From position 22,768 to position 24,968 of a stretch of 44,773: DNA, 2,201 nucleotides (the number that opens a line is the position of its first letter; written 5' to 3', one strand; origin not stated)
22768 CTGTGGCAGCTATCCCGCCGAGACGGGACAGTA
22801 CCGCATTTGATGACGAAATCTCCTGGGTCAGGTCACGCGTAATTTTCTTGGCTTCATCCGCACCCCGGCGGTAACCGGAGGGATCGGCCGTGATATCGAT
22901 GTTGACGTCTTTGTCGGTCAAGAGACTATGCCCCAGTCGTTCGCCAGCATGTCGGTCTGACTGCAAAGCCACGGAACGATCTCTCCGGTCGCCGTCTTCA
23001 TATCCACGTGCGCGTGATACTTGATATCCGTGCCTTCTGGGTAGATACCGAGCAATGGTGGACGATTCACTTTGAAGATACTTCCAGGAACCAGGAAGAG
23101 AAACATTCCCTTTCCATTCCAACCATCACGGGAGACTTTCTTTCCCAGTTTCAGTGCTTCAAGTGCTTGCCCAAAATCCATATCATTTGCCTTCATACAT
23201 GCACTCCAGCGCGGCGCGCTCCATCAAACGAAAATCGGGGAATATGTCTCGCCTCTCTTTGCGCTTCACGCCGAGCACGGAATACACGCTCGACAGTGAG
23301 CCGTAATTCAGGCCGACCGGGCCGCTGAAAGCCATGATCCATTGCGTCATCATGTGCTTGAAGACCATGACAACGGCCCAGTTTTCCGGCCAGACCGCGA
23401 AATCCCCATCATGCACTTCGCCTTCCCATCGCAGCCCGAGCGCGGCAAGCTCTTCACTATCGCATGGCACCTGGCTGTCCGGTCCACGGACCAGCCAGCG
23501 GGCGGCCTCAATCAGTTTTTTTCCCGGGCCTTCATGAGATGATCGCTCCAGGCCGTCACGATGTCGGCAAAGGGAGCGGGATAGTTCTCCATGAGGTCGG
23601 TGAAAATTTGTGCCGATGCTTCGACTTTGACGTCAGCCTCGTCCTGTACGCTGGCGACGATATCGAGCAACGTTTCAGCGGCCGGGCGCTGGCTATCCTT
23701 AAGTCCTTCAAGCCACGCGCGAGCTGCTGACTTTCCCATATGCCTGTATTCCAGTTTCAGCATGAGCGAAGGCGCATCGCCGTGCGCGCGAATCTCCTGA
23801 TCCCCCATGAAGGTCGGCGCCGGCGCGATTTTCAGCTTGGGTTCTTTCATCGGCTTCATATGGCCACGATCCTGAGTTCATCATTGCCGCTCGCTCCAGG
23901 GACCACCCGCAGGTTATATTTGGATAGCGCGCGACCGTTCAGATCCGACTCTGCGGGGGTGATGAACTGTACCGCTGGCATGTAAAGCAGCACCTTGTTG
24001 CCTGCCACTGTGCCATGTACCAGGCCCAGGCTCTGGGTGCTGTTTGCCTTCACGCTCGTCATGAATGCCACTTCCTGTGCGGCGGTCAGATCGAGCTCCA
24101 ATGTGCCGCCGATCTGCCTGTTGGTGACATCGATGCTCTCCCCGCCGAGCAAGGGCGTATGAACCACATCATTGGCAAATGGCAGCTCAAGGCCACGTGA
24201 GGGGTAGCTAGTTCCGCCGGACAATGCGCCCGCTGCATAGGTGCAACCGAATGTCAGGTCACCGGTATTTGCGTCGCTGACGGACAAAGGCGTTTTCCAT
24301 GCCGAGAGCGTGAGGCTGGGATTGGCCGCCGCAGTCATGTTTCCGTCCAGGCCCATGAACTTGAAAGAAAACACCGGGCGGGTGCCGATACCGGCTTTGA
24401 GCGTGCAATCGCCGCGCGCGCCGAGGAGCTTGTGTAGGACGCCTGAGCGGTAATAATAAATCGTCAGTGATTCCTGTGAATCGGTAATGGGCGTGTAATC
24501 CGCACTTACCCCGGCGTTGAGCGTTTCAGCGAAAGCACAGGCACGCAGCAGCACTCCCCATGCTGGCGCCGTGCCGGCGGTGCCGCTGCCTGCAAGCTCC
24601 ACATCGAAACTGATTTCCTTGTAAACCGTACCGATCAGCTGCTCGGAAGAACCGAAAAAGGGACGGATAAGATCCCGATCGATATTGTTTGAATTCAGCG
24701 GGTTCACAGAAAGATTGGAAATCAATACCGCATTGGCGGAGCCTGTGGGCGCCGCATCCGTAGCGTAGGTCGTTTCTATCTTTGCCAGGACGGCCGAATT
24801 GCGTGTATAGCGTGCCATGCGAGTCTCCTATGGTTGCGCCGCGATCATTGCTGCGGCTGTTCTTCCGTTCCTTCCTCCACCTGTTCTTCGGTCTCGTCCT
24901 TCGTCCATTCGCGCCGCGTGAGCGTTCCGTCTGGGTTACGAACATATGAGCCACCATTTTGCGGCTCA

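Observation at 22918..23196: DUF2829 (Tad2-family) gene inserted exactly between the G-T chaperone and the tape measure gene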

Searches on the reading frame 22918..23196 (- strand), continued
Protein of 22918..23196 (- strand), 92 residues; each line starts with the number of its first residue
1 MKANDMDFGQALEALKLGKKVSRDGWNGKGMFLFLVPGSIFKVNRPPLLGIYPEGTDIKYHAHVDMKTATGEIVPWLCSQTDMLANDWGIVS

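Call 56: get_annotated_region(hit=H37, flank=3500)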
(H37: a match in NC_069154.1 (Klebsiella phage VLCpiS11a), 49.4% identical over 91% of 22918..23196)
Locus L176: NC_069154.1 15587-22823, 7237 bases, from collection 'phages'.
description: Klebsiella phage VLCpiS11a, complete genome.
organism: Klebsiella phage VLCpiS11a (NCBI taxid 2874884)
taxonomy: Viruses; Duplodnaviria; Heunggongvirae; Uroviricota; Caudoviricetes; Guernseyvirinae
host: Klebsiella pneumoniae; source: soil and water; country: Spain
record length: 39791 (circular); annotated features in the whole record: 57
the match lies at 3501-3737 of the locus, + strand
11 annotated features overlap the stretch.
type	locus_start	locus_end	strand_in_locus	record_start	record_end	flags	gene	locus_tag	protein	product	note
CDS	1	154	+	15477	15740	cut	-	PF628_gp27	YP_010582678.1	Lar-like restriction alleviation protein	-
CDS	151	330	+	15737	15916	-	-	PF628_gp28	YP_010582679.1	hypothetical protein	-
CDS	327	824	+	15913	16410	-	-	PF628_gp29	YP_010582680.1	HNH endonuclease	-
CDS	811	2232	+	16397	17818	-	-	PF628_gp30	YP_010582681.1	DNA helicase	-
CDS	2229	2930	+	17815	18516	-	-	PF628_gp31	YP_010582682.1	DNA methyltransferase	-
CDS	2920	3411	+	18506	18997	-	-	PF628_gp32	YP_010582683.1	DNA methyltransferase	-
CDS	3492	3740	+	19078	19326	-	-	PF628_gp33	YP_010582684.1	hypothetical protein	-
CDS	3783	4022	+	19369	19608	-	-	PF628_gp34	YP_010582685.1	hypothetical protein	-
CDS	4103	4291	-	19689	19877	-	-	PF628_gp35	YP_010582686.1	hypothetical protein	-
CDS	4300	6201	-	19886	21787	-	-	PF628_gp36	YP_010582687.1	tail fiber protein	-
CDS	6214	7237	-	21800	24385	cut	-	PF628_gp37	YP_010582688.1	tail protein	-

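Call 57: get_annotated_region(hit=H21, flank=3500)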
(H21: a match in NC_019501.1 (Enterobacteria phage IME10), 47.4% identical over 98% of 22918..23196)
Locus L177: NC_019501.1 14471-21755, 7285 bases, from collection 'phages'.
description: Enterobacteria phage IME10, complete genome.
organism: Enterobacteria phage IME10 (NCBI taxid 1090133)
taxonomy: Viruses; Duplodnaviria; Heunggongvirae; Uroviricota; Caudoviricetes; Lederbergvirus
host: Escherichia coli; source: -; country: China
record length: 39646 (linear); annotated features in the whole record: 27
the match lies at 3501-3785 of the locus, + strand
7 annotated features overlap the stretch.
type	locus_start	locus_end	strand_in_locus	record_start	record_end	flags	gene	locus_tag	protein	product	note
CDS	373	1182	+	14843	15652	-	-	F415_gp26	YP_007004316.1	regulatory protein Q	gpQ; similar to lambda gpQ and INSD accession number AAK30385.1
CDS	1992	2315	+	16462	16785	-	S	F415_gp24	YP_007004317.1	holin/anti-holin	similar to Bacteriophage lambda S protein and INSD accession number AAK28883.1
CDS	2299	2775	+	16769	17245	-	R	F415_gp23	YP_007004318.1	endolysin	similar to Bacteriophage lambda R protein and INSD accession number AAK28884.1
CDS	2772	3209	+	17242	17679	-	Rz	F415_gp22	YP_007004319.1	Rz-like spanin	similar to Gp72 and INSD accession number AAK31146.1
CDS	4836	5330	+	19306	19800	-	3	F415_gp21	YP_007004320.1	terminase small subunit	similar to phage PS34 gp3 (CAA09708, phage PS3 gp3(CAA09703), and phage LP7 gp3 (TERM_BPLP7) and INSD accession number ...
CDS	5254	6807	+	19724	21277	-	2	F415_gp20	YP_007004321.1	terminase large subunit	similar to phage LP7 gp2 (VG2_BPLP7) and INSD accession number AAK75044.1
CDS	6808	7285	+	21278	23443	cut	1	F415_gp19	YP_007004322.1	portal protein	similar to phage APSE-1 P19 (INSD accession number AF157835_19) and INSD accession number AAK75045.1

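Call 60: search_protein_families(library=pfam, proteins=[L015:4538-4984:+, L015:4065-4361:+], max_evalue=0.01)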
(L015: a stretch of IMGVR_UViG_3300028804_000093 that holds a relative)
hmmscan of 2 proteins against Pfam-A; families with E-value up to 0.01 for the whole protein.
L015:4538-4984:+ (148 aa): 1 family
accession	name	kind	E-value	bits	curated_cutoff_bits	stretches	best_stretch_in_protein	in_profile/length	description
PF00959.24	Phage_lysozyme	-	1.6e-41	142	22.3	1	13-141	1-125/125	Phage lysozyme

L015:4065-4361:+ (98 aa): 0 families

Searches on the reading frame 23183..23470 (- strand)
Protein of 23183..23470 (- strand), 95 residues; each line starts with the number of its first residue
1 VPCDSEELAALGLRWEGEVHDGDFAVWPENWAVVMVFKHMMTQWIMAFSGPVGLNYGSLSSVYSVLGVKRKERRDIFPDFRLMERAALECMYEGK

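Call 3: search_protein_families(library=pfam, proteins=[window:23183-23470:-], max_evalue=0.01)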
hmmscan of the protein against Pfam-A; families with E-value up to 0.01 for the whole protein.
window:23183-23470:- (95 aa): 1 family
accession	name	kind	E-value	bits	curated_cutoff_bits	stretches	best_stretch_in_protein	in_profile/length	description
PF08809.16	DUF1799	-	3.7e-21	75.6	26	1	19-91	8-80/80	Phage related hypothetical protein (DUF1799)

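Call 4: search_protein_families(library=phrogs, proteins=[window:23183-23470:-], max_evalue=0.001)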
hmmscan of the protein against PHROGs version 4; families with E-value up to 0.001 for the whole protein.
window:23183-23470:- (95 aa): 2 families
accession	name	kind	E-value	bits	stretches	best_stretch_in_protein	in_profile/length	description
phrog_680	-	tail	4.4e-22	79.1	1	4-93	7-95/98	tail length tape measure protein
phrog_17368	-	tail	3.5e-07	31.1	1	7-93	125-210/213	tail length tape measure protein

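Call 12: find_related_loci(query=window:23183-23470:-, collection=viral_contigs, flank=4000)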
Query window:23183-23470:- (95 aa) in viral_contigs; peptide patterns used: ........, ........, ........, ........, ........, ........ (x = any residue, [..] = any of these).
8 stretches matched a pattern; 3 encode a relative of the query (tblastn E <= 1e-3); 3 distinct loci.
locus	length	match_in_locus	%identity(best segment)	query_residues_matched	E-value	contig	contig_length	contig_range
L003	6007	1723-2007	89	1-95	8e-58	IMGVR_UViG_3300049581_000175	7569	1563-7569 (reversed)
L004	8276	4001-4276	70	4-95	9e-41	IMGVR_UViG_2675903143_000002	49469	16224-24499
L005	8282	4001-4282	64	1-95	4e-37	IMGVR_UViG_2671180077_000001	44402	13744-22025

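Call 47: find_related_loci(query=A3, collection=viral_contigs, flank=4000)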
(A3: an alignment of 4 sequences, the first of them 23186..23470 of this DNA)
Query A3 (95 aa) in viral_contigs; peptide patterns used: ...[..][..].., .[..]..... (x = any residue, [..] = any of these).
83 stretches matched a pattern; 52 encode a relative of the query (tblastn E <= 1e-3); 52 distinct loci.
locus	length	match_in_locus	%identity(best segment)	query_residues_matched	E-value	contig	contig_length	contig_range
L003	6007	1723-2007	89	1-95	1e-56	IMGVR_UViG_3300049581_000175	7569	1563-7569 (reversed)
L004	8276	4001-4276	70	4-95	1e-39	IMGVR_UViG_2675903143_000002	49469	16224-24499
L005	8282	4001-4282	64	1-95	6e-36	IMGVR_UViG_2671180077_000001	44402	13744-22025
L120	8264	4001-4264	47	6-93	1e-22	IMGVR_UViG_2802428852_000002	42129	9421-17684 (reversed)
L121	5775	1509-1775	47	11-95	7e-21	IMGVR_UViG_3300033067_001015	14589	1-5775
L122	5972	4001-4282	41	4-91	2e-18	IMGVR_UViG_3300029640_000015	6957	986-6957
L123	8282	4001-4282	41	4-91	2e-18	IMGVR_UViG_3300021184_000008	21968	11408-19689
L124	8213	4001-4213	48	25-95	3e-18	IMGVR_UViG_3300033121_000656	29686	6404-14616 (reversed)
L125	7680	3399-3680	40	4-91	5e-18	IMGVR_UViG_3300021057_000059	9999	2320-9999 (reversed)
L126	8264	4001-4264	47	4-91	2e-17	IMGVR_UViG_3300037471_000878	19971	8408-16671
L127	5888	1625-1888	47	4-91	2e-17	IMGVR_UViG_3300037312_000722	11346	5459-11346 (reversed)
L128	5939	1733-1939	48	17-84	2e-17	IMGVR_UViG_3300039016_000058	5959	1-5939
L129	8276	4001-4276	44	2-91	1e-16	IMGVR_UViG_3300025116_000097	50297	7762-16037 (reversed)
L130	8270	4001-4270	44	3-91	6e-16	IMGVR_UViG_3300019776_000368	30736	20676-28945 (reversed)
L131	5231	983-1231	43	13-91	1e-15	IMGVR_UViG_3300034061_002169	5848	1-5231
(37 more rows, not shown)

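Call 60: search_protein_families(library=pfam, proteins=[L128:1996-2193:+, L129:4314-4565:+, L129:4784-5122:+, L129:4525-4806:+], max_evalue=0.01)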
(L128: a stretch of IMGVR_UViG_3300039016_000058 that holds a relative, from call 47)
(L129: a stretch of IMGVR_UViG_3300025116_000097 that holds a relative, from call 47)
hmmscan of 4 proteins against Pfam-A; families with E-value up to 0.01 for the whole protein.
L128:1996-2193:+ (65 aa): 0 families

L129:4314-4565:+ (83 aa): 0 families

L129:4784-5122:+ (112 aa): 5 families
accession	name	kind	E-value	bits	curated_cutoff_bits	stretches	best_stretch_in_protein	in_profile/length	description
PF13248.11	Zn_ribbon_3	-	6.6e-06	25.8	27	1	85-107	2-24/26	zinc-ribbon domain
PF12773.13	DZR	-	0.00027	21.5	27.3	1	88-109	1-22/45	Double zinc ribbon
PF10571.15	UPF0547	-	0.00029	21.3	29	1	88-106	3-21/26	Uncharacterised protein family UPF0547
PF13240.11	Zn_Ribbon_1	-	0.0023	18.1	25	1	88-109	2-23/23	zinc-ribbon domain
PF17032.10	Zn_ribbon_15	-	0.0041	18.3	28.9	1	73-106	40-73/73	zinc-ribbon family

L129:4525-4806:+ (93 aa): 1 family
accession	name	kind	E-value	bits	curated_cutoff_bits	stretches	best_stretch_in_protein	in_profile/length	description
PF20155.4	TMP_3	-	1.6e-10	41.5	41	1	38-87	102-151/192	Tape measure protein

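Call 65: find_related_loci(query=A3, collection=metagenome_contigs, flank=2500)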
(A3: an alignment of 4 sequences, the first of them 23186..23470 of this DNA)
Query A3 (95 aa) in metagenome_contigs; peptide patterns used: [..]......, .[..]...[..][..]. (x = any residue, [..] = any of these).
194 stretches matched a pattern; 14 encode a relative of the query (tblastn E <= 1e-3); 14 distinct loci.
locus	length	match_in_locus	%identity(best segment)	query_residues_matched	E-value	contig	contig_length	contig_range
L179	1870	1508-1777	49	6-93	3e-21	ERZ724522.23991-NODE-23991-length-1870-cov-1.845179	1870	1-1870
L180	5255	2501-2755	33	6-94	2e-14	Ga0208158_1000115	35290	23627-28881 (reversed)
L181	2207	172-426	33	6-94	3e-14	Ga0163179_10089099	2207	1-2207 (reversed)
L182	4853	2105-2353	37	10-95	1e-13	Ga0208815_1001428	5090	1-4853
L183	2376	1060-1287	37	18-95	9e-14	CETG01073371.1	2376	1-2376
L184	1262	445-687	33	11-95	1e-13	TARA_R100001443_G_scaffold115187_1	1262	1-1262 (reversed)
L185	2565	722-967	34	6-91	1e-13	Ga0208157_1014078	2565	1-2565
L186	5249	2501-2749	37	10-95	1e-13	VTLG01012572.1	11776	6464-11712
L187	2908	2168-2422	33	6-94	2e-13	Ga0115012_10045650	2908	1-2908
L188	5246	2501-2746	34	6-91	6e-13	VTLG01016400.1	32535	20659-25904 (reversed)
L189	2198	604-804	39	23-88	1e-11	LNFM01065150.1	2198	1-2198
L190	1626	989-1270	29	6-91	6e-9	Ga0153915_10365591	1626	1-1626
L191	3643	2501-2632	36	25-68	2e-5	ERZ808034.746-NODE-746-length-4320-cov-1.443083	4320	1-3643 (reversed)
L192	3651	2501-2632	36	25-68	2e-5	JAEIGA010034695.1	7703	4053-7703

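Call 66: find_homologous_proteins(query=window:23183-23470:-, max_evalue=1e-20)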
Query window:23183-23470:- (95 aa): 4 proteins with E <= 1e-20 among 5 candidates.
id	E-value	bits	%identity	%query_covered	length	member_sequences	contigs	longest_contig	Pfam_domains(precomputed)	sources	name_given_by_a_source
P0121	8.4e-60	217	100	100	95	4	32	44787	PF08809.17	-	-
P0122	2.7e-36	142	86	77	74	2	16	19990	PF08809.17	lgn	-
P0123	1.1e-34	137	70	97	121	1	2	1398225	PF08809.17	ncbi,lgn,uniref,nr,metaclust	ncbi:DUF1799 domain-containing protein [Nitrosovibrio sp. Nv6]|uniref:DUF1799 domain-containing prot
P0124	1.7e-29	120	64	95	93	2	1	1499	PF08809.17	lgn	-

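Call 67: find_encoding_contigs(protein=P0122, flank=4000, max_places=6)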
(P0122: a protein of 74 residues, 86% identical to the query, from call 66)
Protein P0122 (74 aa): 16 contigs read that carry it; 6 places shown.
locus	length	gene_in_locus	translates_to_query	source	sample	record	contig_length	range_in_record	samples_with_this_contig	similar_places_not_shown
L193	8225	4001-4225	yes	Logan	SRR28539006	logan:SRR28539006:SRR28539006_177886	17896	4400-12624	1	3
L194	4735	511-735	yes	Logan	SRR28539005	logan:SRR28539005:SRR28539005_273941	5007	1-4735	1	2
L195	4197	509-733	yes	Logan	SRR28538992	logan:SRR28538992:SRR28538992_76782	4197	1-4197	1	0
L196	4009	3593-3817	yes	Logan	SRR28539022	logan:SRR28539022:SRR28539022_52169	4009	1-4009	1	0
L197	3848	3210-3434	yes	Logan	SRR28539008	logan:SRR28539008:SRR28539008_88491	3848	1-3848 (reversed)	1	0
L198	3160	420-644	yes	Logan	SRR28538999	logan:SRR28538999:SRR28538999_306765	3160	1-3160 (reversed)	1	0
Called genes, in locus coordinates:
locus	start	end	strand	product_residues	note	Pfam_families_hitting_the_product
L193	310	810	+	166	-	PF00565:SNase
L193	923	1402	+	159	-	-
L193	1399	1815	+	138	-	-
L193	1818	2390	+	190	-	-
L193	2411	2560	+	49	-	-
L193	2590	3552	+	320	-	PF18906:Phage_tube_2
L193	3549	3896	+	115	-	PF08748:Phage_TAC_4 (weak)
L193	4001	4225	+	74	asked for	PF08809:DUF1799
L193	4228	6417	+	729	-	-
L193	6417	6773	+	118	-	-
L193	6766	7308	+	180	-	PF08875:DUF1833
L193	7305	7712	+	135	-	-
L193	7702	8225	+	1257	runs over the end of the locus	PF24801:FNIII-A_GpJ (weak)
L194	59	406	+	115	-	PF08748:Phage_TAC_4 (weak)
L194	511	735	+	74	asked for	PF08809:DUF1799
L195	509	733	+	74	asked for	PF08809:DUF1799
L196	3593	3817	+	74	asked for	PF08809:DUF1799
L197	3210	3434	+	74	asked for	PF08809:DUF1799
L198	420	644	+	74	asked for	PF08809:DUF1799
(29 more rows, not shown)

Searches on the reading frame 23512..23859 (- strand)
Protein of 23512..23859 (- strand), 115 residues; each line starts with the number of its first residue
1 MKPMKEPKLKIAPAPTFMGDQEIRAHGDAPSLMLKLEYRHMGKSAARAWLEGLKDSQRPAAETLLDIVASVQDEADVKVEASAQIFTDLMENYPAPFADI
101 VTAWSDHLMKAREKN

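Call 3: search_protein_families(library=pfam, proteins=[window:23512-23859:-], max_evalue=0.01)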
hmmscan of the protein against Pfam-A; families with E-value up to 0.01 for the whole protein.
window:23512-23859:- (115 aa): 1 family
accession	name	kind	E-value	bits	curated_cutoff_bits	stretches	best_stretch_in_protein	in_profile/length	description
PF08748.17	Phage_TAC_4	-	1.1e-07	32.6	21.1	1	6-115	3-124/124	Phage tail assembly chaperone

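Call 4: search_protein_families(library=phrogs, proteins=[window:23512-23859:-], max_evalue=0.001)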
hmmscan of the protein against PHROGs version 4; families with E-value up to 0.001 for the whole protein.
window:23512-23859:- (115 aa): 1 family
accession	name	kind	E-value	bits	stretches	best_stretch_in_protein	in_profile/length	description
phrog_569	-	tail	2.1e-09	38.6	1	8-115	27-132/256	tail length tape measure protein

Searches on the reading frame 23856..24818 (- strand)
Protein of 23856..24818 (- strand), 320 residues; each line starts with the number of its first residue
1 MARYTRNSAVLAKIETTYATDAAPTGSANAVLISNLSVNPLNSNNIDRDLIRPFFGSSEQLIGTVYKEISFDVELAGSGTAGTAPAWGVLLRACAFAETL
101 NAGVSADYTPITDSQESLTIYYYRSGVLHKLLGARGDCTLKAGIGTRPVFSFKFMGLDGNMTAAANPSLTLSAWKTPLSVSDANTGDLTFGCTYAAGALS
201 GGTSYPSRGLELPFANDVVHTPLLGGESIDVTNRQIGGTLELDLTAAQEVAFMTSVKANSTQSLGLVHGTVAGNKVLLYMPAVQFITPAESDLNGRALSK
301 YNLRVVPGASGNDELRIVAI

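Call 3: search_protein_families(library=pfam, proteins=[window:23856-24818:-], max_evalue=0.01)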
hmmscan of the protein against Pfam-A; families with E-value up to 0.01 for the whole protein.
window:23856-24818:- (320 aa): 1 family
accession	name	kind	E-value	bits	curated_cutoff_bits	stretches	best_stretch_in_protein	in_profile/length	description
PF18906.5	Phage_tube_2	-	2.5e-15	57.3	27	1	6-281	2-247/266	Phage tail tube protein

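Call 4: search_protein_families(library=phrogs, proteins=[window:23856-24818:-], max_evalue=0.001)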
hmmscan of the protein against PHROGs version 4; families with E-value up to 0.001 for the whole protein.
window:23856-24818:- (320 aa): 1 family
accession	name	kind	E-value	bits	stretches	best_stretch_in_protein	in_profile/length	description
phrog_290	-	tail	5.5e-26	92.8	1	2-307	13-318/411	minor tail protein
